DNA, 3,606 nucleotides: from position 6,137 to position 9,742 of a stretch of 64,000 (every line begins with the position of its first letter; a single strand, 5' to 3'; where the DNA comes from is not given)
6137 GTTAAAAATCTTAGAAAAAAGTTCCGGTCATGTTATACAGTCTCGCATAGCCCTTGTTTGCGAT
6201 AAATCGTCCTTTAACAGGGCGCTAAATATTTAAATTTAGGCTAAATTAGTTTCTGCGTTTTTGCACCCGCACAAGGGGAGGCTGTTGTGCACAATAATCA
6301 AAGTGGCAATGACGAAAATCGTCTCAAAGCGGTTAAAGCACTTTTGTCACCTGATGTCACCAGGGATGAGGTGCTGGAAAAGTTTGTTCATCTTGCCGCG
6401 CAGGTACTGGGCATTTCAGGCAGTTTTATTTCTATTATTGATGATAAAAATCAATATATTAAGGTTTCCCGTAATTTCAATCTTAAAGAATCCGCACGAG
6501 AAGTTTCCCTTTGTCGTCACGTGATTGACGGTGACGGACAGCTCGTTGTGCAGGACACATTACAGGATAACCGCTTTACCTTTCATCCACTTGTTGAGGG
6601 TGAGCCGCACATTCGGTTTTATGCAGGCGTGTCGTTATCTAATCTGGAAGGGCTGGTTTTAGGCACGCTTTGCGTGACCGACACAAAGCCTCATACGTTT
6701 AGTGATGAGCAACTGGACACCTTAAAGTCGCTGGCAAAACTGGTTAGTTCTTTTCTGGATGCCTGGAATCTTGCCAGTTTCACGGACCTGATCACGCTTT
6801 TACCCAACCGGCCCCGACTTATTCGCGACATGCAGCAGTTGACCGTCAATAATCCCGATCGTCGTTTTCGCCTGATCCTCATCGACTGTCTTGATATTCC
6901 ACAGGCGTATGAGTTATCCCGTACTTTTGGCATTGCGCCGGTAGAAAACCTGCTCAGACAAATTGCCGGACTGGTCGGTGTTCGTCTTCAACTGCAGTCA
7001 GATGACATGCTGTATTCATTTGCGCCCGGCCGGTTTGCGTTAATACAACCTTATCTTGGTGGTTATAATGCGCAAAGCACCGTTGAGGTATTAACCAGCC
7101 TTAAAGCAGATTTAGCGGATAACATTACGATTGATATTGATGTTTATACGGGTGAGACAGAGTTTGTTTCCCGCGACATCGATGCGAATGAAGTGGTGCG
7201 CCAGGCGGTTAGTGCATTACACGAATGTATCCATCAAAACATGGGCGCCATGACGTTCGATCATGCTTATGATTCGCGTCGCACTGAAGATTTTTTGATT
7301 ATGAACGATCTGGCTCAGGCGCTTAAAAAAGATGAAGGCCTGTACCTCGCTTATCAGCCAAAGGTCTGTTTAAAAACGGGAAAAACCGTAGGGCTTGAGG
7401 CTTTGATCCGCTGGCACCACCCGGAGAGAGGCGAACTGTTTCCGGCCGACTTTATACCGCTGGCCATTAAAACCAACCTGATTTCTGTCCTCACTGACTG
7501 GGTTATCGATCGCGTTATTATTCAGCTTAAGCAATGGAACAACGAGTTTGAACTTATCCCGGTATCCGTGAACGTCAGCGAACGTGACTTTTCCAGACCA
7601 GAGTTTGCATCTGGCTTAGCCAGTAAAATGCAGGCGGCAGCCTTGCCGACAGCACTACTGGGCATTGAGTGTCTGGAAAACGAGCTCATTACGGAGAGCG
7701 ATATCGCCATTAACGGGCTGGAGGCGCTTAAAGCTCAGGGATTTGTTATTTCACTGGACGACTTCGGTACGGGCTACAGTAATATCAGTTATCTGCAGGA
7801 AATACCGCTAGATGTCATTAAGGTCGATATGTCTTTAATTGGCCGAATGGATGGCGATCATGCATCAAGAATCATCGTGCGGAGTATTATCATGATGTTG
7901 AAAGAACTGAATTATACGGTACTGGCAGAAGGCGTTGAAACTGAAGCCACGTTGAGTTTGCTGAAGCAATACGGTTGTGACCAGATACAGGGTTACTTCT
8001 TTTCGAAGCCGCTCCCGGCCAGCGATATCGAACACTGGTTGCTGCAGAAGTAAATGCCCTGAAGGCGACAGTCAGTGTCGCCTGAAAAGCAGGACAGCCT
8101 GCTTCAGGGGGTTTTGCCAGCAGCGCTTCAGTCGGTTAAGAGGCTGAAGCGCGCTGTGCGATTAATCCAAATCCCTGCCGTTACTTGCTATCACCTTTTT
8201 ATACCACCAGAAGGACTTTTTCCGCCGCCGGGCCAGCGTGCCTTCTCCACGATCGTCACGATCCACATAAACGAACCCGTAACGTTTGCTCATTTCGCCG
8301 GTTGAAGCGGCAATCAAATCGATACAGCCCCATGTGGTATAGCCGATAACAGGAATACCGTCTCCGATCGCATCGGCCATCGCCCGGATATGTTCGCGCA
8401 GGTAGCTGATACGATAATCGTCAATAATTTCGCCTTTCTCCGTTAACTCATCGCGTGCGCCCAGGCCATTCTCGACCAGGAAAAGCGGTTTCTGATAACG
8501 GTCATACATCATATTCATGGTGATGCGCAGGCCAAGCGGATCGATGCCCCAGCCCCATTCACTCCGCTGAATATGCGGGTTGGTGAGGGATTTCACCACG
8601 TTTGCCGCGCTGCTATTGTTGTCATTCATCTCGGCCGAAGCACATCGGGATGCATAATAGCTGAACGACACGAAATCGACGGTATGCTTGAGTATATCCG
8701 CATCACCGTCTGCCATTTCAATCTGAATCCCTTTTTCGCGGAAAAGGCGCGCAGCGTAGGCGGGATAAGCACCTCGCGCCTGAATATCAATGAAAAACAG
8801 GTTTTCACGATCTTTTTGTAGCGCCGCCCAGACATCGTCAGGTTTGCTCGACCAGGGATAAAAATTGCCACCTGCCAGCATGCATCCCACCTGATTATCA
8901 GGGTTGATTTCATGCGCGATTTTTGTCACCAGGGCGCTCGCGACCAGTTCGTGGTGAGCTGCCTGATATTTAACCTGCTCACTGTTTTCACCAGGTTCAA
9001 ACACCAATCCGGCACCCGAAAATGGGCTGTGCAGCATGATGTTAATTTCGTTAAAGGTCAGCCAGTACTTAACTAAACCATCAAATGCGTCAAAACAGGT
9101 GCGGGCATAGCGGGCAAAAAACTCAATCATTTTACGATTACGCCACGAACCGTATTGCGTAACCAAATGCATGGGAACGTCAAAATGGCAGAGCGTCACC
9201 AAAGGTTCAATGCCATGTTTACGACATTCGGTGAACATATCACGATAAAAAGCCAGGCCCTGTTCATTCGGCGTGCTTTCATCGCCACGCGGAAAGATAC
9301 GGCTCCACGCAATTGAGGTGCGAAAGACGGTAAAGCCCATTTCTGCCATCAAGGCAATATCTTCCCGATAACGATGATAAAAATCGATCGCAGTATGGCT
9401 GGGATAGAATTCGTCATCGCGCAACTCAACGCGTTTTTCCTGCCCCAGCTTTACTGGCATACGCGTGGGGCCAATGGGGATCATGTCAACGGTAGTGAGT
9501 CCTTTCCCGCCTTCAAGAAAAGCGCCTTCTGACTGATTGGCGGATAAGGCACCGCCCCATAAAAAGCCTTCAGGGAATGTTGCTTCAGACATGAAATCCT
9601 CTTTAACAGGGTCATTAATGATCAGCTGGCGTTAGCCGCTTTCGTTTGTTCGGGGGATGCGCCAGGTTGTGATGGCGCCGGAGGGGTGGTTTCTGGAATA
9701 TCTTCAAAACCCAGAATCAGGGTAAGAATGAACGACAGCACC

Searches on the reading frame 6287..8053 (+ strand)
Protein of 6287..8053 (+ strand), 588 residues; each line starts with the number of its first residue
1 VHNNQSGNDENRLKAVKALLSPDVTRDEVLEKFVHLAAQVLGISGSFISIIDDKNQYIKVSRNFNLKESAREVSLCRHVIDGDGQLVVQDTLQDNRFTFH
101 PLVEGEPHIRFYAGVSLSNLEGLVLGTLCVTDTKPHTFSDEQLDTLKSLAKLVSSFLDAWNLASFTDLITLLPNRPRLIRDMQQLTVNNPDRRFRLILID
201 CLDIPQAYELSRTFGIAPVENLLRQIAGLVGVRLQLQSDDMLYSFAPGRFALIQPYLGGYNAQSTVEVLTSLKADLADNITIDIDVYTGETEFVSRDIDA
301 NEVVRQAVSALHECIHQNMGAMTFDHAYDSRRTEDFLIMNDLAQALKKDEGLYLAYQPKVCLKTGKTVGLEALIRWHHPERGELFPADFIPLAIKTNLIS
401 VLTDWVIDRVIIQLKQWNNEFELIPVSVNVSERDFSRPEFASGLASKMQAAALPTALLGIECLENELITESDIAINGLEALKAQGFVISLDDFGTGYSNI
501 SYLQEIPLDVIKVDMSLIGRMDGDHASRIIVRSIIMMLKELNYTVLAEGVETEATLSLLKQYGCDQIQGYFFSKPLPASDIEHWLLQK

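Call 7: search_protein_families(library=pfam, proteins=[window:6287-8053:+], max_evalue=0.01)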
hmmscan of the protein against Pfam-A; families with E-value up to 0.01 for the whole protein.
window:6287-8053:+ (588 aa): 5 families
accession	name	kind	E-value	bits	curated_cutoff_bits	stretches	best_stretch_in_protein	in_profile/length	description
PF00563.25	EAL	-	2.3e-69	233.8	31.3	1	340-575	2-236/236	EAL domain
PF01590.32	GAF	-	4.6e-14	53.5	22.4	1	26-154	2-130/133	GAF domain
PF13185.12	GAF_2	-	2.1e-11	44.6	28.6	1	25-158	3-136/136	GAF domain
PF13492.12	GAF_3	-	0.00019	22.3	27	0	27-104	3-90/129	GAF domain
PF00990.26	GGDEF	-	0.006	16.8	23.8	0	165-314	2-154/161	Diguanylate cyclase, GGDEF domain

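Call 8: search_protein_families(library=ncbifam, proteins=[window:6287-8053:+], max_evalue=0.01)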
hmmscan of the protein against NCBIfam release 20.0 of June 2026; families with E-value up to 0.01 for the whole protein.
window:6287-8053:+ (588 aa): 14 families
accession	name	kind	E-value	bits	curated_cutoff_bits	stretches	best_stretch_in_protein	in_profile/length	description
NF007474.0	PRK10060.1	equivalog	1.3e-64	218.6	782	1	165-587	238-656/663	cyclic di-GMP phosphodiesterase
NF053781.1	cdiGMPphdstlr2612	equivalog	4e-64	216.9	1600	1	133-586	806-1266/1268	Tlr1612 family c-di-GMP phosphodiesterase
NF045675.1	PhdiestaseDibA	equivalog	1.2e-63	215.4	980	1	162-582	202-622/623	phosphodiesterase DibA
NF008467.0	PRK11359.1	equivalog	4.8e-62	210.1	857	1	167-585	379-792/800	oxygen-sensing cyclic-di-GMP phosphodiesterase DosP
NF052458.1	PhdiestGepA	equivalog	6.9e-55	186.6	1200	1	295-580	549-836/840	phosphodiesterase GepA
NF008807.1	PRK11829.1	equivalog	1.5e-48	165.4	733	1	277-582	354-659/670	biofilm formation regulator HmsP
NF052596.1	RR_EAL_PvrR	equivalog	6.4e-46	156.8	580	1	308-587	117-391/398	response regulator cyclic di-GMP phosphodiesterase PvrR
NF007839.0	PRK10551.1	equivalog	2.2e-41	142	461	1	341-586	267-511/518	cyclic di-GMP phosphodiesterase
NF052265.1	EAL_dom_RimA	equivalog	2.3e-28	99.1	430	1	354-576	19-234/248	S6 modification regulatory phosphodiesterase RimA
NF007298.0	PRK09776.1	equivalog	2.1e-25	88.8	1135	1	167-578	687-1099/1111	diguanylate cyclase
NF045673.1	c-di-GMPRcptLapD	equivalog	5.6e-24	84.4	1020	1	163-577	235-646/647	cyclic di-GMP receptor LapD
NF008281.1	PRK11059.1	equivalog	1.4e-20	73.1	663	1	209-577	265-631/633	RNase E specificity factor CsrD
NF051476.1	CDiGphdiTpdA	equivalog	1.4e-16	60.4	1000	1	414-573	412-568/570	cyclic di-GMP phosphodiesterase TpdA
NF008617.0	PRK11596.1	equivalog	1.4e-15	57.3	190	1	356-583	34-250/255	cyclic-guanylate-specific phosphodiesterase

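Call 44: find_encoding_contigs(protein=window:6287-8053:+, flank=3000, max_places=10)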
Protein window:6287-8053:+ (588 aa): 6 contigs read that carry it; 2 places shown.
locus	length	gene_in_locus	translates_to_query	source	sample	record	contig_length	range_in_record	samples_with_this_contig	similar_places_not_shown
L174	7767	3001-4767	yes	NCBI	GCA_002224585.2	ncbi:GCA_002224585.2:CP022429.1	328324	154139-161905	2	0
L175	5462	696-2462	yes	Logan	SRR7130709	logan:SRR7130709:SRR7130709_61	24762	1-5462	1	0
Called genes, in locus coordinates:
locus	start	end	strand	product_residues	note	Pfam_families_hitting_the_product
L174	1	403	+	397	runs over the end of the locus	PF04940:BLUF, PF00563:EAL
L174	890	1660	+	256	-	PF08220:HTH_DeoR, PF00455:DeoRC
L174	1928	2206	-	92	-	-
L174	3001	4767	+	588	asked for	PF01590:GAF, PF13185:GAF_2, PF00563:EAL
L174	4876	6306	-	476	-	PF00232:Glyco_hydro_1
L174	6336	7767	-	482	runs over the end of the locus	PF00367:PTS_EIIB, PF02378:PTS_EIIC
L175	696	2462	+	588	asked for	PF01590:GAF, PF13185:GAF_2, PF00563:EAL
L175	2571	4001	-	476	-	PF00232:Glyco_hydro_1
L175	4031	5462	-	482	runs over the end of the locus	PF00367:PTS_EIIB, PF02378:PTS_EIIC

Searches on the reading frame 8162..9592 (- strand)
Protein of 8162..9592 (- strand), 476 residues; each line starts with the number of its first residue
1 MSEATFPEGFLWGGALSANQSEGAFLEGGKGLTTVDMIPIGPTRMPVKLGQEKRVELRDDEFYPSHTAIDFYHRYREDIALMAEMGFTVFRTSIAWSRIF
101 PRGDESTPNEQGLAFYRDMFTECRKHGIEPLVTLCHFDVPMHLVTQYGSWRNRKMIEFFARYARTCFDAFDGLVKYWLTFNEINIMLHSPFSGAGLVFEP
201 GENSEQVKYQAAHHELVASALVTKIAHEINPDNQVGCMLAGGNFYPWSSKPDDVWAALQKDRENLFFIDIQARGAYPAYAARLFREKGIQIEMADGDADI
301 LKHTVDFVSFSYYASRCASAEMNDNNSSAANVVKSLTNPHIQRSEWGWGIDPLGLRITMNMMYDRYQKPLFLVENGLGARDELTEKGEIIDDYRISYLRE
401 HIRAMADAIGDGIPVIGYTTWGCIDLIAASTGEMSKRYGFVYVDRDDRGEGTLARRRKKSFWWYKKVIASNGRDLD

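Call 58: find_encoding_contigs(protein=window:8162-9592:-, flank=4000, max_places=10)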
Protein window:8162-9592:- (476 aa): 24 contigs read that carry it; 10 places shown.
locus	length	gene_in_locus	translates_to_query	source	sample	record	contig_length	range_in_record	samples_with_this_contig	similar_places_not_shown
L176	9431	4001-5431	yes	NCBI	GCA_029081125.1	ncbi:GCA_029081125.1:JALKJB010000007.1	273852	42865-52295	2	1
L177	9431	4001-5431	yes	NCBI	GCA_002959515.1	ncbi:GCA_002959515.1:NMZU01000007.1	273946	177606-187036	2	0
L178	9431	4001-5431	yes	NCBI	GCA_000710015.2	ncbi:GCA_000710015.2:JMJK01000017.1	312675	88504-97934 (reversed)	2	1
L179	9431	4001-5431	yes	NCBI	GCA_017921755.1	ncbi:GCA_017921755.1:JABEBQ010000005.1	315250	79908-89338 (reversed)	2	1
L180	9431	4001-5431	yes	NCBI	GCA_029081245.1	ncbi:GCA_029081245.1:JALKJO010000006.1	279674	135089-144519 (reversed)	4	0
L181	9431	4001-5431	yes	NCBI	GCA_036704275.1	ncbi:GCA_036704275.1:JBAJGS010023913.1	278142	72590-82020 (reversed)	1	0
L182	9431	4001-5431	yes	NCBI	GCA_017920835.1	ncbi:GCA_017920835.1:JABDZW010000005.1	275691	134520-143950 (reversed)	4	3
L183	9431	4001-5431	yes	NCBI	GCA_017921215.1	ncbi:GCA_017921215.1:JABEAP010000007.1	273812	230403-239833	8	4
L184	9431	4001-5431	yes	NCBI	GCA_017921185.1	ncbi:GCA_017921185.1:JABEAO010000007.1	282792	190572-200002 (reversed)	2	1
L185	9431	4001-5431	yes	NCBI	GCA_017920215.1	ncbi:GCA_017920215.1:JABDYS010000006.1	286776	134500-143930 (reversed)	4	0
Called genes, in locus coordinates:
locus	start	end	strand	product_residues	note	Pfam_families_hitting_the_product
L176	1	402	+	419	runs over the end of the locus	PF07350:Gig2-like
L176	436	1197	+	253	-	PF08220:HTH_DeoR, PF08279:HTH_11, PF00455:DeoRC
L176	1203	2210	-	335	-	PF00356:LacI, PF02796:HTH_7 (faint), PF00532:Peripla_BP_1, PF13407:Peripla_BP_4, PF13377:Peripla_BP_3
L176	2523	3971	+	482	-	PF00367:PTS_EIIB, PF02378:PTS_EIIC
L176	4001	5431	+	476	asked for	PF00232:Glyco_hydro_1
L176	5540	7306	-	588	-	PF01590:GAF, PF13185:GAF_2, PF00563:EAL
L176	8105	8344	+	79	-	-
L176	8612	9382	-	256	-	PF08220:HTH_DeoR, PF00455:DeoRC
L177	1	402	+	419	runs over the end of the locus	PF07350:Gig2-like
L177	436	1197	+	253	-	PF08220:HTH_DeoR, PF08279:HTH_11, PF00455:DeoRC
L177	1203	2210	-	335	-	PF00356:LacI, PF00532:Peripla_BP_1, PF13407:Peripla_BP_4, PF13377:Peripla_BP_3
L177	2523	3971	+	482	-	PF00367:PTS_EIIB, PF02378:PTS_EIIC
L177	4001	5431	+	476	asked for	PF00232:Glyco_hydro_1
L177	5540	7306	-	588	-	PF01590:GAF, PF13185:GAF_2, PF00563:EAL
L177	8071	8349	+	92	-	-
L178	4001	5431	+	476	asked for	PF00232:Glyco_hydro_1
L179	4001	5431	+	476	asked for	PF00232:Glyco_hydro_1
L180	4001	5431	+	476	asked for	PF00232:Glyco_hydro_1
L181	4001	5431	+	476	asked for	PF00232:Glyco_hydro_1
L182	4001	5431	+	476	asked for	PF00232:Glyco_hydro_1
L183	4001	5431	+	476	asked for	PF00232:Glyco_hydro_1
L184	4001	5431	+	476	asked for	PF00232:Glyco_hydro_1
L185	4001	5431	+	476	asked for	PF00232:Glyco_hydro_1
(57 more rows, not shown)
